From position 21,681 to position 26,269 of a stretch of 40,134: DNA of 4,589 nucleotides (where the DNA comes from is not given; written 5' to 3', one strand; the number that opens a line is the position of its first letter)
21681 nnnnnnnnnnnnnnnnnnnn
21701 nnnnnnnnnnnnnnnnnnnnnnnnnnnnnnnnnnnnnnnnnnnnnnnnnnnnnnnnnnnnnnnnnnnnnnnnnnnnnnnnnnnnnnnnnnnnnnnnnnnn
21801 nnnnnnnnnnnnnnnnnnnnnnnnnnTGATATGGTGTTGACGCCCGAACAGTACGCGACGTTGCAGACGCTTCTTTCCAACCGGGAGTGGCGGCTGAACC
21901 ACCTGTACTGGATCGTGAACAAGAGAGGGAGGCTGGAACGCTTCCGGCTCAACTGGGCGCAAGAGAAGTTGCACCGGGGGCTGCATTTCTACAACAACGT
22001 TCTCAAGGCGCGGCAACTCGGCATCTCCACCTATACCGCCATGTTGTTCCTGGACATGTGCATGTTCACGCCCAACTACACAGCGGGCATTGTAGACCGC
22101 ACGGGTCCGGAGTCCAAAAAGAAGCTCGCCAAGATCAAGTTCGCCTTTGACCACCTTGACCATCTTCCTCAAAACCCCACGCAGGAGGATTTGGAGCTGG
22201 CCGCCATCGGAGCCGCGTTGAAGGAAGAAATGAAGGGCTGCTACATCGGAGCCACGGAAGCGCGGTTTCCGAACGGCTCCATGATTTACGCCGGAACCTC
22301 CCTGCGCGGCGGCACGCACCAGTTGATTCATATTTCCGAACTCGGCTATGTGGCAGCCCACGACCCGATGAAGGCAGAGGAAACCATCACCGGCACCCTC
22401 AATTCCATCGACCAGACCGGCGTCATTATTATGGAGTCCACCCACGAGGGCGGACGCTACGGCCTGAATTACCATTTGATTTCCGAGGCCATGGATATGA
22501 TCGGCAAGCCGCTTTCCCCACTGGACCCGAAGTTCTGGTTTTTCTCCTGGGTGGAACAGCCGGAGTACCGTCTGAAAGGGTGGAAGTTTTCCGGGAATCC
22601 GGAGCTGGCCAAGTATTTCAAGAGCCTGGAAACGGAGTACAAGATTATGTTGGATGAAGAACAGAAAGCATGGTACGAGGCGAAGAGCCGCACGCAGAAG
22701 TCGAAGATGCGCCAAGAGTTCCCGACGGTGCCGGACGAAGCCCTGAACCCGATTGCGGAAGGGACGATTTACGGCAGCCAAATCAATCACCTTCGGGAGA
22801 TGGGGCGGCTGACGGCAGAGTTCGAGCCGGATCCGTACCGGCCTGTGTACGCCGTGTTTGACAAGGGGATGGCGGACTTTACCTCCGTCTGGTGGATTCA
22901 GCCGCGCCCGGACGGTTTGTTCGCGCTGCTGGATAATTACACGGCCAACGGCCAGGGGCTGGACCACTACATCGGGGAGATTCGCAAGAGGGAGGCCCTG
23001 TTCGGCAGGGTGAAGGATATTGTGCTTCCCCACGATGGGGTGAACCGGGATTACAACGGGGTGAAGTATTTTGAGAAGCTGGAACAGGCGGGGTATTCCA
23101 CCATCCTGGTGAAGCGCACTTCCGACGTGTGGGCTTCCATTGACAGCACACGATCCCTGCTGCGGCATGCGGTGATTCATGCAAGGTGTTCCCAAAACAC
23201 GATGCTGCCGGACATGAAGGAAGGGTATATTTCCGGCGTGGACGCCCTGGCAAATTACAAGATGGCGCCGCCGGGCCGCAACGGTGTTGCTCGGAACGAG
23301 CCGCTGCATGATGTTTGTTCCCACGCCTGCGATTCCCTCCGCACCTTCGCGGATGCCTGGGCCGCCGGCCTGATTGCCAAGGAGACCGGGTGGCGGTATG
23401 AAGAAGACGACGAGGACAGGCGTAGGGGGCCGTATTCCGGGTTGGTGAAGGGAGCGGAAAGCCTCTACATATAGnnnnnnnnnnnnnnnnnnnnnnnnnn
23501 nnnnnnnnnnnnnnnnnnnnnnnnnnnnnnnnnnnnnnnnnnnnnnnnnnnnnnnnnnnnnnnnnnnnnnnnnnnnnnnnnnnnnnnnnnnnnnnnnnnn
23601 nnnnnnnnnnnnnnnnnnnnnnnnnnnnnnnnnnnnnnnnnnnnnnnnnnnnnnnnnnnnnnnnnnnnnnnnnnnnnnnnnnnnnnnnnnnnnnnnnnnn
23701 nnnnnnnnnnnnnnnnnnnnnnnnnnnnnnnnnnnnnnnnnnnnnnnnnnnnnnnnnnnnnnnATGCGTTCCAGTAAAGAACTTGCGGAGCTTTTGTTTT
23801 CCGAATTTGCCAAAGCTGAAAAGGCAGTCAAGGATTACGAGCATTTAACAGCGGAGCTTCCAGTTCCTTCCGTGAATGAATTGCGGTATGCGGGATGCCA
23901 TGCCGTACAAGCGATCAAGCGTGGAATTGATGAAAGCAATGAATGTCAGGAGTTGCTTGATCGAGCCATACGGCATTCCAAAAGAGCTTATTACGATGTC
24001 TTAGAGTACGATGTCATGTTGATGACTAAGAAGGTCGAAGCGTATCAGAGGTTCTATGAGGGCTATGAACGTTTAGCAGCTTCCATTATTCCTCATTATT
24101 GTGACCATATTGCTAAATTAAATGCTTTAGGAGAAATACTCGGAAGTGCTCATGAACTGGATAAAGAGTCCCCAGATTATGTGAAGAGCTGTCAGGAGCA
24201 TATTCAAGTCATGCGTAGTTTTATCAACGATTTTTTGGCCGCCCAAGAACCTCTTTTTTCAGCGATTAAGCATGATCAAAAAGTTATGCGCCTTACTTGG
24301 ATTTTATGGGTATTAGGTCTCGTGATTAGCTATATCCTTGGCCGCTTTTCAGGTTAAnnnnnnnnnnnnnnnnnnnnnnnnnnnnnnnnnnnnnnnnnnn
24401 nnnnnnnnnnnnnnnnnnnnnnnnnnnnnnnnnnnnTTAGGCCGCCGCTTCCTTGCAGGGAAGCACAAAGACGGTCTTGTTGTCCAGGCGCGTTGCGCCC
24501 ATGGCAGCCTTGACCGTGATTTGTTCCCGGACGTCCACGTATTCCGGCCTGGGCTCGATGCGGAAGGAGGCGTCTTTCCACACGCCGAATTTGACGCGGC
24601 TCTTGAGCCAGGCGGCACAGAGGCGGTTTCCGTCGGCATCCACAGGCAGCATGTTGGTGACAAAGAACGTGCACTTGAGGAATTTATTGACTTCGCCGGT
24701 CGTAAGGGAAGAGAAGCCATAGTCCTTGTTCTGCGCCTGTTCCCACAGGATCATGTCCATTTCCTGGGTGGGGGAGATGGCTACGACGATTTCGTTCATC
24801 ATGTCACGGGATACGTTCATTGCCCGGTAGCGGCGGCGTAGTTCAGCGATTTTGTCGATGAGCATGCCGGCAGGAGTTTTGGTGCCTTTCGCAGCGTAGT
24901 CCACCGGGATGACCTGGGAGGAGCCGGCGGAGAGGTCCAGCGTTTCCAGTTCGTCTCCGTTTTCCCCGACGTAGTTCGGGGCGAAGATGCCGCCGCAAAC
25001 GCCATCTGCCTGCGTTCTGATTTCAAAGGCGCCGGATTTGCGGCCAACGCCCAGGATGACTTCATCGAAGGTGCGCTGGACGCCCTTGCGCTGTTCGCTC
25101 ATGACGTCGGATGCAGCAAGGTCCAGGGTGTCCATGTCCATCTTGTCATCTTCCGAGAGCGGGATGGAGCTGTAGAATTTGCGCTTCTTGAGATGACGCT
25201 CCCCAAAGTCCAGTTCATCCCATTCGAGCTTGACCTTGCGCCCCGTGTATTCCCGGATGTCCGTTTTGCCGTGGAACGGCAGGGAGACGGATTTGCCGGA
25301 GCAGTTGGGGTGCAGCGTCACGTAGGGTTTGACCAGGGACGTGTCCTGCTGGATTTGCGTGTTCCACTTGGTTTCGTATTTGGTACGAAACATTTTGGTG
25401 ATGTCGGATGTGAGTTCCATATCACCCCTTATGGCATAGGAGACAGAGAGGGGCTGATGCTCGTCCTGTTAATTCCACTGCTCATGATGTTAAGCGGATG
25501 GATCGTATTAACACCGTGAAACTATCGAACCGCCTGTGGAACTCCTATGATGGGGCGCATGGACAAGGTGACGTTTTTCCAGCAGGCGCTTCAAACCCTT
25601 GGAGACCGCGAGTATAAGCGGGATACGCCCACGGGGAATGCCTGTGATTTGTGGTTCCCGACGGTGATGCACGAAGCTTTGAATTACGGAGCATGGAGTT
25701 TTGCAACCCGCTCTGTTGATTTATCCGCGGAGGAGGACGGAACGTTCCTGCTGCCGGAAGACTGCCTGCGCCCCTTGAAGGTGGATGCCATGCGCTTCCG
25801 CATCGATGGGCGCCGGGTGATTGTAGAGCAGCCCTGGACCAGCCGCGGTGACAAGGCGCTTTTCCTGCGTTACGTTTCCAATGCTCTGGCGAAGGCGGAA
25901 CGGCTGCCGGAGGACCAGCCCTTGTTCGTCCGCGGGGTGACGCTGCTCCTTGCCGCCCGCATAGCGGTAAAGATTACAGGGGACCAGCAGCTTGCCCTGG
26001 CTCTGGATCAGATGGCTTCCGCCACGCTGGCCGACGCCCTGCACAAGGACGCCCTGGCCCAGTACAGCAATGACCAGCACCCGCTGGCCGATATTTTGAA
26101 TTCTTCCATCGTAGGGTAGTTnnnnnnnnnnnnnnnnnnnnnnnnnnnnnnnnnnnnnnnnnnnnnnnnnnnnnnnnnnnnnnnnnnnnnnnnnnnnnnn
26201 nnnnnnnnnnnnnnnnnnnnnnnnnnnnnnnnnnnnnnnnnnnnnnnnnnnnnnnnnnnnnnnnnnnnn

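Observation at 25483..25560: Second copy of the same ~45-nt control element upstream of the virion-protein operon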

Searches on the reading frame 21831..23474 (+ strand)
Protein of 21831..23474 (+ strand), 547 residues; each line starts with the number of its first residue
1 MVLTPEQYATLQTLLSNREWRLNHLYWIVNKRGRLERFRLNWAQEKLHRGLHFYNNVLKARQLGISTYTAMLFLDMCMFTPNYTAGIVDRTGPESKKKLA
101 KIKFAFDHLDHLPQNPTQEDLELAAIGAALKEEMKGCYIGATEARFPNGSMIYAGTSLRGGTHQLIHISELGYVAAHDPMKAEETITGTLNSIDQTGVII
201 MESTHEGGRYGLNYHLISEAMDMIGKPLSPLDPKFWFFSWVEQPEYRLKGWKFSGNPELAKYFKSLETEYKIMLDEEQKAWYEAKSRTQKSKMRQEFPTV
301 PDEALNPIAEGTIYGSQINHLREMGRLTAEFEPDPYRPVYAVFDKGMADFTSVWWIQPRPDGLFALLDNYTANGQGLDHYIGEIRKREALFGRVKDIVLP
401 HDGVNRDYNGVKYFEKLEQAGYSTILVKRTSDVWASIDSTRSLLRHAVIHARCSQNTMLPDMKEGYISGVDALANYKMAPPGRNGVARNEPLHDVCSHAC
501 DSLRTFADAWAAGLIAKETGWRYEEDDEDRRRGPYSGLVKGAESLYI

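Call 8: search_protein_families(library=phrogs, proteins=[window:21831-23474:+])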
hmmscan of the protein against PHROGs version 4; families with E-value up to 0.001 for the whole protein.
window:21831-23474:+ (547 aa): 5 families
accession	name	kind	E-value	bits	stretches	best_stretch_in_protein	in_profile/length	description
phrog_26724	-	unknown function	4.6e-41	141.5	1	11-207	6-185/192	-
phrog_2472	-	unknown function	2e-35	123.7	1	210-509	17-307/324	-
phrog_2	-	head and packaging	5e-20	72.8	1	30-502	257-584/807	terminase large subunit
phrog_38407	-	unknown function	4.2e-11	43.4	1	223-305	28-112/370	-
phrog_5989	-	head and packaging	6.1e-07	29.9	1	5-176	144-265/347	terminase large subunit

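Call 21: find_related_loci(query=window:21831-23474:+, collection=viral_contigs, flank=10000)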
Query window:21831-23474:+ (547 aa) in viral_contigs; peptide patterns used: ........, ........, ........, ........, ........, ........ (x = any residue, [..] = any of these).
19 stretches matched a pattern; 11 encode a relative of the query (tblastn E <= 1e-3); 10 distinct loci.
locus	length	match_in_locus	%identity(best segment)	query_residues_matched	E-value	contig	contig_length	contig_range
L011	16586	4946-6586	99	1-547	0e+0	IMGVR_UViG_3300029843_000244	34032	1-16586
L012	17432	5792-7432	98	1-547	0e+0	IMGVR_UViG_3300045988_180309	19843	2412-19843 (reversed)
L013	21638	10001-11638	84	1-547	0e+0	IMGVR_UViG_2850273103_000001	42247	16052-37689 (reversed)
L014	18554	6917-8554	73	1-547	0e+0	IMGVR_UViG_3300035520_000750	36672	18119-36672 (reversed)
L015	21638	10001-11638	84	1-547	0e+0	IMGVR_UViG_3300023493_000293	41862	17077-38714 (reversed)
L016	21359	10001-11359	38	12-500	9e-88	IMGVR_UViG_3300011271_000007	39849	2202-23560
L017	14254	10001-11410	34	3-507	2e-82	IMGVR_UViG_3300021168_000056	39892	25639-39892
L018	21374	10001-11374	35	15-507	6e-82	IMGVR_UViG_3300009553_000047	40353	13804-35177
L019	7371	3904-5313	31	14-510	6e-57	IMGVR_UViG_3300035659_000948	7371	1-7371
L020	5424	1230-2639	31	14-510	6e-57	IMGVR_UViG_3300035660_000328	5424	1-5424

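Call 27: find_related_loci(query=A2, collection=genome_contigs, flank=10000)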
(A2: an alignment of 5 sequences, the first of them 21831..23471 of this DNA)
Query A2 (547 aa) in genome_contigs; peptide patterns used: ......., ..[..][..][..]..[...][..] (x = any residue, [..] = any of these).
503 stretches matched a pattern; 296 encode a relative of the query (tblastn E <= 1e-3); the best 80 are kept; 80 distinct loci.
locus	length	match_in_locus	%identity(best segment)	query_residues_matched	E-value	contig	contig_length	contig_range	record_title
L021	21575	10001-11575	53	11-539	0e+0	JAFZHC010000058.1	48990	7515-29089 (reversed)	MAG: Akkermansia sp. isolate RGIG7761 Water_buffalos_Rectum-5__c613456, whole genome shotgun sequence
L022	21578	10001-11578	52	9-522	0e+0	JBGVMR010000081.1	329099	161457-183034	MAG: Akkermansia sp. isolate fecal_MAG_253 fecal_MAG_253_contig_0081, whole genome shotgun sequence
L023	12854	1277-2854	52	9-522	0e+0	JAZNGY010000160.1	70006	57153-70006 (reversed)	MAG: Akkermansia sp. isolate T1900044698_TS20190164.MAGScoT_cleanbin_000009 SGB_1788_k141_1122699, whole genome shotgun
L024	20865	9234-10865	51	3-540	6e-177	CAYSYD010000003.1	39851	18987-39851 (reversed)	MAG TPA_asm: uncultured Akkermansia sp. isolate SRP315200_co2_836 genome assembly, contig: NODE_468_length_39851_cov_12.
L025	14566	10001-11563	50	15-546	1e-174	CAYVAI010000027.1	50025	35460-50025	MAG TPA_asm: uncultured Akkermansia sp. isolate SRP242652_co3_53 genome assembly, contig: NODE_299_length_50025_cov_17.7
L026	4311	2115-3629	46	7-515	2e-151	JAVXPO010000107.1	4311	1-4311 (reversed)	MAG: Akkermansia sp. isolate CGS6M3-bin21 NODE_19529_length_4311_cov_6.581532, whole genome shotgun sequence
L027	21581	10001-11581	43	10-521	9e-143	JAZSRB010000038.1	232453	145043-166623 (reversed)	MAG: Akkermansia sp. isolate T1900044540_TS20190006.MAGScoT_cleanbin_000016 SGB_57_k141_1888282, whole genome shotgun se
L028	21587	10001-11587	44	17-542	2e-141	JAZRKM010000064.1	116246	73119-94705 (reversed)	MAG: Akkermansia sp. isolate T1900045446_YK20190137.MAGScoT_cleanbin_000012 SGB_7160_k141_1274411, whole genome shotgun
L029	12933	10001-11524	46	15-515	4e-140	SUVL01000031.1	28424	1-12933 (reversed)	MAG: Akkermansiaceae bacterium isolate SIG71 NODE_33519_length_28424_cov_30.489840, whole genome shotgun sequence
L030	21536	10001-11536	45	11-515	5e-140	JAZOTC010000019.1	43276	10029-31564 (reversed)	MAG: Akkermansia sp. isolate T1900045541_YK20190235.MAGScoT_cleanbin_000038 SGB_7809_k141_573509, whole genome shotgun s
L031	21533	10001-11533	45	11-514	7e-140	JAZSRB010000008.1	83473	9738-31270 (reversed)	MAG: Akkermansia sp. isolate T1900044540_TS20190006.MAGScoT_cleanbin_000016 SGB_57_k141_171177, whole genome shotgun seq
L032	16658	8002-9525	46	15-515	6e-140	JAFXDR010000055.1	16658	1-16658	MAG: Akkermansia sp. isolate RGIG6321 Sheep_Rectum-3__c269809, whole genome shotgun sequence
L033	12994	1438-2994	43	11-520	3e-139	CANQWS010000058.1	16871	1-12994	MAG: uncultured Muribaculaceae bacterium isolate Lapin-011__bin11 genome assembly, contig: Lapin-011__NODE_3482_length_1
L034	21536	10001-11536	45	11-515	5e-139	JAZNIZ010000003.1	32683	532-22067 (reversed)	MAG: Akkermansia sp. isolate T1900044682_TS20190148.MAGScoT_cleanbin_000014 SGB_1697_k141_183094, whole genome shotgun s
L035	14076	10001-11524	45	15-515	3e-138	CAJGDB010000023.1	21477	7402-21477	MAG: uncultured Akkermansia sp. isolate MAG51 genome assembly, contig: k141_5285908_length_21477_cov_17.9386, whole geno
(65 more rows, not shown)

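Call 66: search_dna_similar(query=window:21831-23471:+, collection=phages, mode=protein, max_rows=12)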
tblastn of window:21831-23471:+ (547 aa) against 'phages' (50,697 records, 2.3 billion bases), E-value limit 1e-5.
Records with a match: 556; places in all: 562; records where one place covers at least 80% of the query: 133.
Best place of each record, by identity: <60% 556.
By first word of the organism name: Vibrio 166; Stx2a-converting 83; Escherichia 74; Pseudomonas 46; Ralstonia 31; Pelagibacter 21; Stx2-converting 12; Klebsiella 11; Burkholderia 10; Erwinia 9; and 38 more.
By host as written in the record: - 269; Pseudomonas aeruginosa 20; Candidatus Pelagibacter ubique HTCC1062 14; Vibrio cyclitrophicus 7; Escherichia coli K514 (EHEC) 7; Ralstonia pseudosolanacearum 6; Ralstonia pseudosolanacearum I-31 (MT043) 5; Ralstonia solanacearum 5; and 150 more.
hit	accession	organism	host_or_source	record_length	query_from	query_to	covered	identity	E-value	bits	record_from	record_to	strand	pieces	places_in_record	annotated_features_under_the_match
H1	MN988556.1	Rhizobium phage RHph_I1_23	Rhizobium phaseoli I1_23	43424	16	511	91%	34.9%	4e-68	244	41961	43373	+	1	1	terminase large subunit protein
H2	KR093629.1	Moraxella phage Mcat5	Moraxella catarrhalis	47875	20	507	89%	33.4%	1e-69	249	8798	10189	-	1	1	terminase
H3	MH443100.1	Erwinia phage vB_EhrS_49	Erwinia horticola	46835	2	509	93%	32.1%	1e-70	252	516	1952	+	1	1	terminase large subunit | terminase small subunit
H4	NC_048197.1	Erwinia phage vB_EhrS_49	Erwinia horticola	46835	2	509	93%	32.1%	1e-70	252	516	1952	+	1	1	terminase | terminase small subunit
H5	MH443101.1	Erwinia phage vB_EhrS_59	Erwinia horticola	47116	2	509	93%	32.1%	1e-70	252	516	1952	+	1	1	terminase large subunit | terminase small subunit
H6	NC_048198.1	Erwinia phage vB_EhrS_59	Erwinia horticola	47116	2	509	93%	32.1%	1e-70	252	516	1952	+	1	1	terminase | terminase small subunit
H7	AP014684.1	Pseudomonas phage PS-1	Pseudomonas sp. 1-1-1b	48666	3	509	93%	31.9%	4e-66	239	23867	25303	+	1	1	terminase large subunit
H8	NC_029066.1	Pseudomonas phage PS-1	Pseudomonas sp. 1-1-1b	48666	3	509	93%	31.9%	4e-66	239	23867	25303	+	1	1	terminase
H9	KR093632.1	Moraxella phage Mcat8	Moraxella catarrhalis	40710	15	507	90%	32.8%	2e-70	251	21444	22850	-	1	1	terminase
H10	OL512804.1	Hafnia phage Pocitis76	Hafnia sp.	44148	1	509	93%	31.7%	2e-67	243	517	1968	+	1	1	terminase large subunit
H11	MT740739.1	Ralstonia phage Gerry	Ralstonia pseudosolanacearum I-33 ...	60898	5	520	94%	31.3%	2e-53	201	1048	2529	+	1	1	hypothetical protein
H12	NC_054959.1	Ralstonia phage Gerry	Ralstonia pseudosolanacearum I-33 ...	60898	5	520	94%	31.3%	2e-53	201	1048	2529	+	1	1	hypothetical protein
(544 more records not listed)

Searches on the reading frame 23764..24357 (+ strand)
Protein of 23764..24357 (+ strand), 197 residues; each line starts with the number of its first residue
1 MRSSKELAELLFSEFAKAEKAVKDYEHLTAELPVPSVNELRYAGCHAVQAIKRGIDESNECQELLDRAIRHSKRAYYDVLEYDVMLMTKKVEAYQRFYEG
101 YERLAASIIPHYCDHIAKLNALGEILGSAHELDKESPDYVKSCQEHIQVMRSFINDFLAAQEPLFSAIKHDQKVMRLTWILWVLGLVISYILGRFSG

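Call 8: search_protein_families(library=phrogs, proteins=[window:23764-24357:+])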
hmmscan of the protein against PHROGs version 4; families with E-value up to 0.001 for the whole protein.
window:23764-24357:+ (197 aa): 0 families

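Call 9: search_protein_families(library=pfam, proteins=[window:23764-24357:+], max_evalue=0.01)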
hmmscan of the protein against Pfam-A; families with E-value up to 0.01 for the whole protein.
window:23764-24357:+ (197 aa): 1 family
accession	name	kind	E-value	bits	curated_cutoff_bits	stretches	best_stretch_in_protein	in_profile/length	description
PF00512.31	HisKA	-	0.0083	16.6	26.9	0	125-159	20-59/66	His Kinase A (phospho-acceptor) domain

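Call 36: search_protein_families(library=ncbifam, proteins=[window:23764-24357:+], max_evalue=1)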
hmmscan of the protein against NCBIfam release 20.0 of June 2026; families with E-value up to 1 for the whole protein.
window:23764-24357:+ (197 aa): 1 family
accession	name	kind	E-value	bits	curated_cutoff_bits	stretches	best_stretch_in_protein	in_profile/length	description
TIGR01280.1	xseB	equivalog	0.13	12.3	35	0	47-68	26-47/57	exodeoxyribonuclease VII small subunit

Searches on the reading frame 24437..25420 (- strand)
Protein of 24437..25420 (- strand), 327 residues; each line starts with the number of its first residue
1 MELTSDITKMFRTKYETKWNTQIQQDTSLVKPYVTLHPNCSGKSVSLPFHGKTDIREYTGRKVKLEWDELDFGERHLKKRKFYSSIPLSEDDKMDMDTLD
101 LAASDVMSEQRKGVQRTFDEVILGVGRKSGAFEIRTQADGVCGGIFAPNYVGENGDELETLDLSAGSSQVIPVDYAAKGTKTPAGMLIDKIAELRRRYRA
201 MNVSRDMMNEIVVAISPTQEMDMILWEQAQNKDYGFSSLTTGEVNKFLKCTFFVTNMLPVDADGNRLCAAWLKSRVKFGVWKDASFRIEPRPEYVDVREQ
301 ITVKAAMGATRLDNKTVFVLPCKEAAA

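Call 8: search_protein_families(library=phrogs, proteins=[window:24437-25420:-])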
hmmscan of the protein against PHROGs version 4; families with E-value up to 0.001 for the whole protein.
window:24437-25420:- (327 aa): 1 family
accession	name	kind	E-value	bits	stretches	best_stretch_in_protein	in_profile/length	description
phrog_3437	-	head and packaging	5e-32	112.3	1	4-324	4-293/294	major head protein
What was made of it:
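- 25418..25420 (-): ATG of the major capsid protein. PHROG major head protein, E 5e-32 (call 8).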

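Call 16: find_related_loci(query=window:24437-25420:-, collection=genome_contigs, flank=10000)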
Query window:24437-25420:- (327 aa) in genome_contigs; peptide patterns used: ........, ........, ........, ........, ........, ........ (x = any residue, [..] = any of these).
28 stretches matched a pattern, but none encodes a relative of the query by tblastn (E <= 1e-3).
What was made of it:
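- Tried and rejected: A capsid protein search against genome_contigs found no relative (call 16).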

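Call 67: find_encoding_contigs(protein=window:24437-25420:-, flank=2000, max_places=6)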
Protein window:24437-25420:- (327 aa): 24 contigs read that carry it; 1 place shown.
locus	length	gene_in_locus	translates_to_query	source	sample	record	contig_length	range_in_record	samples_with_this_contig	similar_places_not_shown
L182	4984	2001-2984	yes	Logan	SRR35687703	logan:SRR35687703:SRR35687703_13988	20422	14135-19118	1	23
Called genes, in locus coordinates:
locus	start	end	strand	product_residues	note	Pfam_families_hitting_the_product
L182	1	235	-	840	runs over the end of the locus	PF09374:PG_binding_3 (weak)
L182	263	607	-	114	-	-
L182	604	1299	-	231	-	-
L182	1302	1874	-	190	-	-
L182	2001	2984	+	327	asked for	PF19821:Phage_capsid_2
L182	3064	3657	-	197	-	-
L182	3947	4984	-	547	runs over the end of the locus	-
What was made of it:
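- For the gp11-like gene, an in-frame ATG exists within the -10 hexamer in three lineages, and a gene caller chose it (190 aa, call 67).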

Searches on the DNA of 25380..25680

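Call 64: search_rna_families(source=window, start=25380, end=25680, threshold=evalue, max_evalue=1)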
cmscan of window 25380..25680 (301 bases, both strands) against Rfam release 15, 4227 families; matches with E-value up to 1: 0.
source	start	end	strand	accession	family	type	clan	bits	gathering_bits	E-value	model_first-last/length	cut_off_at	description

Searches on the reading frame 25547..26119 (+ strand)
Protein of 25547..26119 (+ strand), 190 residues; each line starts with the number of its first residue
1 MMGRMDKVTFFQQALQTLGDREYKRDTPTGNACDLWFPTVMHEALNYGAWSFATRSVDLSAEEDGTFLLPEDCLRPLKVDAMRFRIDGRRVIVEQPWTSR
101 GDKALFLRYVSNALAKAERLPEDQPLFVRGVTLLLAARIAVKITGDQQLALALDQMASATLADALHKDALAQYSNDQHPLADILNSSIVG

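Call 8: search_protein_families(library=phrogs, proteins=[window:25547-26119:+])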
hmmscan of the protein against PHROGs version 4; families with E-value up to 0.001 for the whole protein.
window:25547-26119:+ (190 aa): 1 family
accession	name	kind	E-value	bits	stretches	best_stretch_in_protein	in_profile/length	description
phrog_394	-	tail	3.9e-19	69.9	1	5-177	2-179/190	tail protein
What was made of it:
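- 25559..25561 (+): ATG of the gp11-like tail protein (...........); proposed transcription start. The in-frame ATG at 25547 lies inside the -10 hexamer. PHROG tail protein (call 8).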

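Call 15: find_related_loci(query=window:25559-26119:+, collection=viral_contigs, flank=3000)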
Query window:25559-26119:+ (186 aa) in viral_contigs; peptide patterns used: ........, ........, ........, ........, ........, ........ (x = any residue, [..] = any of these).
10 stretches matched a pattern; 7 encode a relative of the query (tblastn E <= 1e-3); 7 distinct loci.
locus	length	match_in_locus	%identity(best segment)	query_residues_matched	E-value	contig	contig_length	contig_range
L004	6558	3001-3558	97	1-186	1e-121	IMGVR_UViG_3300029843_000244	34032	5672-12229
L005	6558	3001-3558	95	1-186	5e-120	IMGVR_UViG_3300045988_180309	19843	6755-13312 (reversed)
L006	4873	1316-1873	74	1-186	2e-98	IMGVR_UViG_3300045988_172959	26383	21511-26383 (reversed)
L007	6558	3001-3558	74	1-186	4e-98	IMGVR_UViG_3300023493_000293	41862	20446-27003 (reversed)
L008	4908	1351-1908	74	1-186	9e-98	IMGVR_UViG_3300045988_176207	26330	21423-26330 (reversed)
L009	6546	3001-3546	66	1-185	6e-82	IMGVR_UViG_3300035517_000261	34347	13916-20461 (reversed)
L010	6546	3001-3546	67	1-185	4e-82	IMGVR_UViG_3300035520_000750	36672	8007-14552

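Call 74: find_encoding_contigs(protein=window:25559-26119:+, flank=1500, max_places=10)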
Protein window:25559-26119:+ (186 aa): no gene with exactly this product is on record in the collection.
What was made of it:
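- Tried and rejected: An exact look-up of the 186-aa gp11-like product, tried as a proxy for transcript-derived contigs, found nothing on record (call 74).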
